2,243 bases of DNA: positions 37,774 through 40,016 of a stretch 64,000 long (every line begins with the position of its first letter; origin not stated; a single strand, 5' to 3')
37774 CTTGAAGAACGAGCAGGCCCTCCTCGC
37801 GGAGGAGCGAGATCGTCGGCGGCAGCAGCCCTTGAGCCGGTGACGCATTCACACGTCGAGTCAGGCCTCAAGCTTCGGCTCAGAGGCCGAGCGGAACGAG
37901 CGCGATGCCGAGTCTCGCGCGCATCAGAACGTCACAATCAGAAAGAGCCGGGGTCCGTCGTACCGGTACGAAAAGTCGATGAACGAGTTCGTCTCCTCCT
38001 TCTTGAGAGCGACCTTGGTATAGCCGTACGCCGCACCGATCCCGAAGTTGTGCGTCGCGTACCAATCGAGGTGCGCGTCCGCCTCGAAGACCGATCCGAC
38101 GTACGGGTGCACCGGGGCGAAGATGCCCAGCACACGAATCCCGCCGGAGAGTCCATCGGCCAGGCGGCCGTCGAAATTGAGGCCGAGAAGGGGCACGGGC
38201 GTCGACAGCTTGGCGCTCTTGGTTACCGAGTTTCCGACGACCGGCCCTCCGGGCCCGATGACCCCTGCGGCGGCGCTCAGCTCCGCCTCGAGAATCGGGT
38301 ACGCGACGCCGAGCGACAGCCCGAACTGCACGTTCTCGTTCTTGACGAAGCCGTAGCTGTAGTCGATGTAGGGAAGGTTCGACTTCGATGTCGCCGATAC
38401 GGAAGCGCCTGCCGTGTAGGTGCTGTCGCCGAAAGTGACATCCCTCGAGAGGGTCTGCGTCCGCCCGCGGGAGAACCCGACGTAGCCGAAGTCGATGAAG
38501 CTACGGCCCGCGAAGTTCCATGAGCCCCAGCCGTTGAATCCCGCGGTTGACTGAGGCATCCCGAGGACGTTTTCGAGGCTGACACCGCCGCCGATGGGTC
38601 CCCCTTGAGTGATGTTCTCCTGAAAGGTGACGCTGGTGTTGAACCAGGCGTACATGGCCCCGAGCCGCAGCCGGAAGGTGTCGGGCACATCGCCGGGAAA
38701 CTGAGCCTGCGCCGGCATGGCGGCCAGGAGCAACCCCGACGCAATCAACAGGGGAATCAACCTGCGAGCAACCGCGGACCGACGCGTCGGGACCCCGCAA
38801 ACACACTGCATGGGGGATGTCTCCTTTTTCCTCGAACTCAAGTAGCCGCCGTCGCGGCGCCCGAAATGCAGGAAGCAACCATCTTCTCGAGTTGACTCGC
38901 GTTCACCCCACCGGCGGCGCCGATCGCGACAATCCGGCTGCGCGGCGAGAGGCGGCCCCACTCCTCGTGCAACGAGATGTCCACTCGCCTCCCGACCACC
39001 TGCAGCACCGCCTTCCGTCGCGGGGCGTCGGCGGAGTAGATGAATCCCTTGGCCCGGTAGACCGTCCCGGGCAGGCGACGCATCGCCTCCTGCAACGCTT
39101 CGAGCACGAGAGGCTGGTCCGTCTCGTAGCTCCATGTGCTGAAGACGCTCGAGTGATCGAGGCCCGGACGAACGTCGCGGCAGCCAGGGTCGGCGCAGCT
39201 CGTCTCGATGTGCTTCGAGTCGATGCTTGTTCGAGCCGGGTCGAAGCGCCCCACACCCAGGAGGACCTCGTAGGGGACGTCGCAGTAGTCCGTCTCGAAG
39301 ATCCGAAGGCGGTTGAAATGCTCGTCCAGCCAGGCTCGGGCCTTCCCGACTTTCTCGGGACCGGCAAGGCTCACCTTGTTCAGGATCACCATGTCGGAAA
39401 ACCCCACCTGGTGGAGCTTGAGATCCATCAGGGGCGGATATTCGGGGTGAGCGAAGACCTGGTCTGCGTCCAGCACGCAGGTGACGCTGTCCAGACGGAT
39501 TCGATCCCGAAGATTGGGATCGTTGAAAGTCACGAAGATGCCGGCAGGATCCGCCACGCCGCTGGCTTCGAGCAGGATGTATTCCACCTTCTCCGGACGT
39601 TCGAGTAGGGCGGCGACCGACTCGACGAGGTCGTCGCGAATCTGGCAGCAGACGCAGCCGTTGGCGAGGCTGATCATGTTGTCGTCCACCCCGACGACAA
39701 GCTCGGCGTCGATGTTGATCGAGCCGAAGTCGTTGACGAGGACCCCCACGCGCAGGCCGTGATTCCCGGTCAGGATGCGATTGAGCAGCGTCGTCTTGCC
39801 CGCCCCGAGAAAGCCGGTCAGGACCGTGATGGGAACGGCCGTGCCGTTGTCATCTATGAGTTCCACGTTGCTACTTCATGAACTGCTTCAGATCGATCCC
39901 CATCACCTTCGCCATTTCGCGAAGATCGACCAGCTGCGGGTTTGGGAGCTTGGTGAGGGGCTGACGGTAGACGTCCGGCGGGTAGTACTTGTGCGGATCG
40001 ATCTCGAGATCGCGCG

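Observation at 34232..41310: Candidate undescribed periplasmic ester-scavenging system: Tat MBL hydrolase, COG0523 chaperone, sulfatase and three outer-membrane barrels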

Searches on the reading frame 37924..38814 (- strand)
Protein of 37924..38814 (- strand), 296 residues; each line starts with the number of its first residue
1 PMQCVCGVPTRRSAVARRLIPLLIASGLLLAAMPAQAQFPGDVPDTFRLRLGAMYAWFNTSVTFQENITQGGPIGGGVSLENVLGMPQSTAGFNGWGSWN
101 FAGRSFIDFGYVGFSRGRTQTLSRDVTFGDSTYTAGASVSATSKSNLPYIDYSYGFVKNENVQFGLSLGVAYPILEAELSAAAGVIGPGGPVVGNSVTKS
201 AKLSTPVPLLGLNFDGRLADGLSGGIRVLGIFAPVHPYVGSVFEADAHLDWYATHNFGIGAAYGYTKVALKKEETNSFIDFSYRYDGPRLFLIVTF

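Call 3: search_protein_families(library=pfam, proteins=[window:37924-38814:-], max_evalue=0.01)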
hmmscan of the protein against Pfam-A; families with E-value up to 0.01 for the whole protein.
window:37924-38814:- (296 aa): 0 families

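Call 4: search_protein_families(library=ncbifam, proteins=[window:37924-38814:-], max_evalue=0.01)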
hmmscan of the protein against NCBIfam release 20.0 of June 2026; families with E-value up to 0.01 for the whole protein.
window:37924-38814:- (296 aa): 0 families

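Call 25: find_homologous_proteins(query=window:37924-38814:-, max_evalue=0.001)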
Query window:37924-38814:- (296 aa): 156 proteins with E <= 0.001 among 7579 candidates; the best 120 are listed.
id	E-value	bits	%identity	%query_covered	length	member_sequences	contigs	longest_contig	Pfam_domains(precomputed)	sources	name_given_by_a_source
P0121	1.9e-194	663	100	100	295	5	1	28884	-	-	-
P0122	5.7e-121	422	67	88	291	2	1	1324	-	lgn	-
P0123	6.8e-121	421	66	87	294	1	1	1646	-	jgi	jgi:hypothetical protein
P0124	1.2e-120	421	63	97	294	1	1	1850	-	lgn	-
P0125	1.4e-119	417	67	89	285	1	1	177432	-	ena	-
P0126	2.2e-119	416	65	95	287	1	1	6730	-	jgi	jgi:hypothetical protein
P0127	3.0e-118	413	66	88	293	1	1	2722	-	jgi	jgi:hypothetical protein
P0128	7.9e-116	405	64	95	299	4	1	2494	-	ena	-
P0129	8.0e-115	401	62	96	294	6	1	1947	-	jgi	jgi:hypothetical protein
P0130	1.7e-114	400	64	89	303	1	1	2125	-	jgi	jgi:hypothetical protein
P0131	5.3e-114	399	61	97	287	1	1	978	-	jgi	jgi:hypothetical protein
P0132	1.7e-112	394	60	100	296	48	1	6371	-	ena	-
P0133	4.4e-112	392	64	86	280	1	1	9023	-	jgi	jgi:hypothetical protein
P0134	1.5e-111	391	63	88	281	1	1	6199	-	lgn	-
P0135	1.1e-110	388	60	96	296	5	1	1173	-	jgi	-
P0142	2.5e-106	373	59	88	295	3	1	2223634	-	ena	-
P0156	5.0e-102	359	57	100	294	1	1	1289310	-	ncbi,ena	-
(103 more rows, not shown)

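Call 26: find_encoding_contigs(protein=P0125, flank=8000, max_places=2)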
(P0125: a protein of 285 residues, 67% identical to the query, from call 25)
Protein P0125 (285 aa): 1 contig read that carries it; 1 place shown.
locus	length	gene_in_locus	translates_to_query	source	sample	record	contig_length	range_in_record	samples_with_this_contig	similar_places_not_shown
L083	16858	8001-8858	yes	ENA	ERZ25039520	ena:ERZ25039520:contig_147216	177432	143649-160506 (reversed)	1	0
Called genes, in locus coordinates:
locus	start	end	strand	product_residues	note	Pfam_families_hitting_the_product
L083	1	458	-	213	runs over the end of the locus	-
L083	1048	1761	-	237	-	-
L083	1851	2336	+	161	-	-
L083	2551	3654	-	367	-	PF00127:Copper-bind (weak)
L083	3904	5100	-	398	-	-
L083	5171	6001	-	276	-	PF13489:Methyltransf_23, PF01135:PCMT, PF01209:Ubie_methyltran, PF05175:MTS (weak), PF13649:Methyltransf_25, PF13847:Methyltransf_31, PF08241:Methyltransf_11, PF08242:Methyltransf_12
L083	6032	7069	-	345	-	PF13231:PMT_2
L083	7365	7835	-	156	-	PF00903:Glyoxalase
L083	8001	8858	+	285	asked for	-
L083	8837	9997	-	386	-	PF01841:Transglut_core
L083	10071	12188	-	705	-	PF00884:Sulfatase, PF01663:Phosphodiest, PF16347:SGSH_C, PF04733:Coatomer_E (weak), PF13432:TPR_16 (weak), PF14559:TPR_19, PF12895:ANAPC3 (weak), PF13432:TPR_16, +13 more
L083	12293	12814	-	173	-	-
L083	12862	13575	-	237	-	-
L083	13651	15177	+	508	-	PF02321:OEP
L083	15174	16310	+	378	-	PF25917:BSH_RND, PF25973:BSH_CzcB (weak), PF25885:HH_EMRA (weak), PF25944:Beta-barrel_RND, PF25967:RND-MFP_C, PF25989:YknX_C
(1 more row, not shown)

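Call 27: find_encoding_contigs(protein=P0142, flank=8000, max_places=2)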
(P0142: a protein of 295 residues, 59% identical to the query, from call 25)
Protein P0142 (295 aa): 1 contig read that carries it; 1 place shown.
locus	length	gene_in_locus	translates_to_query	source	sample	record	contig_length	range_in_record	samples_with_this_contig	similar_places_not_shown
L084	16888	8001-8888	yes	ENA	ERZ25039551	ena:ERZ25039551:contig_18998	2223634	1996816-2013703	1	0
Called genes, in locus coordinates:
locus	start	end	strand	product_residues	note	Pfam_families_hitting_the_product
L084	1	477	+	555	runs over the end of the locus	PF00884:Sulfatase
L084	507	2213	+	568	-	PF00884:Sulfatase, PF16347:SGSH_C (faint)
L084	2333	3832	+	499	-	PF00884:Sulfatase, PF16347:SGSH_C (faint)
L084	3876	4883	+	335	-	PF00702:Hydrolase, PF12710:HAD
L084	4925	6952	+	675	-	-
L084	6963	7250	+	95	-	-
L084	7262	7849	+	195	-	-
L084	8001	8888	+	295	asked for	-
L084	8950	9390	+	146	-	-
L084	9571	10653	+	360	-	PF07396:Porin_O_P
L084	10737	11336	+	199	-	-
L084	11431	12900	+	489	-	PF05195:AMP_N, PF00557:Peptidase_M24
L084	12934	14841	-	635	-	-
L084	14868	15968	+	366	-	PF08240:ADH_N, PF16912:Glu_dehyd_C, PF00107:ADH_zinc_N, PF13602:ADH_zinc_N_2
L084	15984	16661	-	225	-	PF03458:Gly_transporter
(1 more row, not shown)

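Call 28: find_encoding_contigs(protein=P0156, flank=8000, max_places=2)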
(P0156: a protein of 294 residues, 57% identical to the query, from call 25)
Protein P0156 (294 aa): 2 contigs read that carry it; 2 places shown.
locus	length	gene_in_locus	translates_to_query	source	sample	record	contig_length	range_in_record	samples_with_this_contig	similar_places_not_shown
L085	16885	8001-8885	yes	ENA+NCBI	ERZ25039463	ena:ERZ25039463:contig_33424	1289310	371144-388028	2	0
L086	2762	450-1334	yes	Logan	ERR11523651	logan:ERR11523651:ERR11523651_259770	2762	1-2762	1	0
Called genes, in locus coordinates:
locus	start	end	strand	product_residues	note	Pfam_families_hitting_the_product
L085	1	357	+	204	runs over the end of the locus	PF00884:Sulfatase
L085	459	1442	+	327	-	PF00884:Sulfatase, PF16347:SGSH_C (weak), PF14707:Sulfatase_C (weak)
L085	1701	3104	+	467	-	PF00884:Sulfatase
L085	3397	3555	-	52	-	-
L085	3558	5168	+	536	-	-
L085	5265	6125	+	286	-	-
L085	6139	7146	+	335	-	PF00702:Hydrolase (weak), PF12710:HAD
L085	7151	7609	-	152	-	PF11139:SfLAP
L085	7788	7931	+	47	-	-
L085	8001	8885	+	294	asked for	-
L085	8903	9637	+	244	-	PF07396:Porin_O_P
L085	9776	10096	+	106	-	PF07396:Porin_O_P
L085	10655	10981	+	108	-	-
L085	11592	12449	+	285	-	-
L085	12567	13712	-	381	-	PF01594:AI-2E_transport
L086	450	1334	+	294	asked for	-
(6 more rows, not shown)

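Call 36: search_protein_families(library=pfam, proteins=[window:37924-38814:-], max_evalue=5)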
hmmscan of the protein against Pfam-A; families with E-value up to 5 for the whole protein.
window:37924-38814:- (296 aa): 0 families

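Call 51: predict_structure(alignment_id=A2)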
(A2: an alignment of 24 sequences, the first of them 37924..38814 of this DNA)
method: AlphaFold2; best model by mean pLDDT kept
length: 296 residues; sequences in the alignment: 24
mean_pLDDT: 80.9   pTM: 0.71
mean pLDDT of the five models: 80.9, 78.5, 78.0, 70.4, 64.2
residues with pLDDT >= 90: 106; 70-90: 127; 50-70: 45; < 50: 18
segments of 3 or more residues with pLDDT < 50: 1-12, 32-37
pLDDT, mean of each block of 10 residues (from residue 1): 44 58 67 49 78 95 72 69 86 93 90 91 81 79 92 90 91 88 71 73 87 90 90 69 92 87 93 81 94 91
secondary structure, 60 per line:
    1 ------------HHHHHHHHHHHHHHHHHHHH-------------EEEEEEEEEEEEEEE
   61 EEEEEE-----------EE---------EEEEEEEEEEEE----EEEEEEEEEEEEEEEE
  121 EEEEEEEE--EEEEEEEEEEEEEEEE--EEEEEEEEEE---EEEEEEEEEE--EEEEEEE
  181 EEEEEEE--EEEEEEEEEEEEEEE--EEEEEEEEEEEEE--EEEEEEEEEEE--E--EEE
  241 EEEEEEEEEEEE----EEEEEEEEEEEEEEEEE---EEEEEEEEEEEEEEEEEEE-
elements in order: H13-32 E46-66 E89-100 E105-128 E131-146 E149-158 E162-171 E174-187 E190-204 E207-219 E222-232 E238-252 E257-273 E277-295

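Call 55: fold_search(model_id=the predicted structure, library=pdb)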
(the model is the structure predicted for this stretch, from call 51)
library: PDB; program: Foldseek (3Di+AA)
matches with E <= 10: 1076; with E <= 0.001: 86
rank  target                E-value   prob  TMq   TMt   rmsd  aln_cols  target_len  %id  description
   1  2x4m_A                9.0e-08  1.00  0.48  0.49  10.6       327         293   12  Yersinia Pestis Plasminogen Activator Pla (released 2010-07-28)
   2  2x4m_C                3.1e-07  1.00  0.49  0.50  10.8       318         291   11  Yersinia Pestis Plasminogen Activator Pla (released 2010-07-28)
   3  2x55                  3.8e-07  1.00  0.51  0.55   8.6       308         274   13  Yersinia Pestis Plasminogen Activator Pla (Native) (released 2010-07-28)
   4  2x56                  4.2e-07  1.00  0.52  0.55   9.0       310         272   12  Yersinia Pestis Plasminogen Activator Pla (Native) (released 2010-07-28)
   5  3dwo                  4.7e-07  1.00  0.33  0.25  20.3       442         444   12  Crystal structure of a Pseudomonas aeruginosa FadL homologue (released 2008-12-16)
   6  2r4p_A                4.9e-07  1.00  0.36  0.28  19.9       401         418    8  Crystal structure of the long-chain fatty acid transporter FadL mutant G212E (released 2008-09-16)
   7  9a34_MODEL_1_A        5.2e-07  1.00  0.51  0.48  21.2       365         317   12  Model of E. coli OmpT by in-cell photo-crosslinking MS and deep learning (released 2023-02-24)
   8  1i78_A                1.0e-06  1.00  0.47  0.47  10.9       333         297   13  CRYSTAL STRUCTURE OF OUTER MEMBRANE PROTEASE OMPT FROM ESCHERICHIA COLI (released 2001-10-03)
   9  2r89_A                1.2e-06  1.00  0.37  0.31  22.4       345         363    8  Crystal structure of the long-chain fatty acid transporter FadL mutant delta N3 (released 2008-09-23)
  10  3pgs_B                1.2e-06  1.00  0.36  0.27  21.2       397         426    7  Phe3Gly mutant of EcFadL (released 2011-05-25)
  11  3pgr                  1.3e-06  1.00  0.37  0.31  22.8       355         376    8  Asp348Arg mutant of EcFadL (released 2011-05-25)
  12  3brz                  1.4e-06  1.00  0.32  0.25  22.2       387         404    8  Crystal structure of the Pseudomonas putida toluene transporter TodX (released 2008-06-10)
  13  4dcb_A                1.5e-06  1.00  0.51  0.54   8.6       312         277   13  Y. pestis Plasminogen Activator Pla in Complex with Human Plasminogen Activation Loop Peptide ALP11 (released 2012-06-06)
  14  2r88_A                1.6e-06  1.00  0.34  0.30  23.3       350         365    8  Crystal structure of the long-chain fatty acid transporter FadL mutant delta S3 kink (released 2008-09-23)
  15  3pgs_A                2.1e-06  1.00  0.36  0.27  21.1       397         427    8  Phe3Gly mutant of EcFadL (released 2011-05-25)
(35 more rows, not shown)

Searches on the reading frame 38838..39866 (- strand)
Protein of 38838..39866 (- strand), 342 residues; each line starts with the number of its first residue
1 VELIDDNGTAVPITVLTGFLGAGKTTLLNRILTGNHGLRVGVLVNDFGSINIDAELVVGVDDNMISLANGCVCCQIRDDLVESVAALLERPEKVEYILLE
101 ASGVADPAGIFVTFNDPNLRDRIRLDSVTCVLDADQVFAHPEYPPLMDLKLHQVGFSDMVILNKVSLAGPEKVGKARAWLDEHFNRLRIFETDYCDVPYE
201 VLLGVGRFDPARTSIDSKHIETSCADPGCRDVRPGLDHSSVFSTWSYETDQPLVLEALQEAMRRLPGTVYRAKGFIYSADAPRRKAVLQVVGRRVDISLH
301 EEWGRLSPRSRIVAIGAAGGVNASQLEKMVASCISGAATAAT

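Call 3: search_protein_families(library=pfam, proteins=[window:38838-39866:-], max_evalue=0.01)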
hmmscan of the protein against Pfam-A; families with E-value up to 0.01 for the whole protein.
window:38838-39866:- (342 aa): 2 families
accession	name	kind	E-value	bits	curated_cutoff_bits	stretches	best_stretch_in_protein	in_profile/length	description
PF02492.25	cobW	-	1.4e-47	162.1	20.7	1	12-180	1-169/180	CobW/HypB/UreG, nucleotide-binding domain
PF07683.19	CobW_C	-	4.9e-16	58.8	22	1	242-333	1-93/94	Cobalamin synthesis protein cobW C-terminal domain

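Call 4: search_protein_families(library=ncbifam, proteins=[window:38838-39866:-], max_evalue=0.01)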
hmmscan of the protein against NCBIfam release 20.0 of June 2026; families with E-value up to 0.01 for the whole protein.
window:38838-39866:- (342 aa): 6 families
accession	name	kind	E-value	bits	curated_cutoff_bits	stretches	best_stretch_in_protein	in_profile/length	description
TIGR02475.1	CobW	equivalog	3.2e-51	174.2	332.1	2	10-138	3-137/342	cobalamin biosynthesis protein CobW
NF038288.1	chaper_GTP_ZigA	equivalog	8.6e-44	150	600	2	11-137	1-138/390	zinc metallochaperone GTPase ZigA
NF008578.0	PRK11537.1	equivalog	6.1e-33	114.4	361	1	10-317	3-302/318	GTPase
NF041053.1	CobW_rel_Se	equivalog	6.3e-08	32.5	180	1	15-185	5-174/195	CobW-related selenoprotein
NF047431.1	hiber_recruit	equivalog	2e-05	23.7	375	1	60-114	57-110/402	ribosome hibernation factor-recruiting GTPase MRF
TIGR00073.1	hypB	equivalog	0.0048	16.4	121.2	1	17-103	36-120/217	hydrogenase nickel incorporation protein HypB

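Call 54: search_solved_structures(query=window:38838-39866:-, max_evalue=0.00001)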
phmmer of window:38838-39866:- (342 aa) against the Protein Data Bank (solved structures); distinct sequences matched with E-value up to 0.00001: 2.
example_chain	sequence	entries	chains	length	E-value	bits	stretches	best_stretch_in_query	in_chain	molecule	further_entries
1nij_A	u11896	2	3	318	3.5e-30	108.5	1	11-317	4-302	Hypothetical protein yjiA | Uncharacterized GTP-binding protein YjiA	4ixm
4ixn_A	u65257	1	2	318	5.8e-28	101.2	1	11-317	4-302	Uncharacterized GTP-binding protein YjiA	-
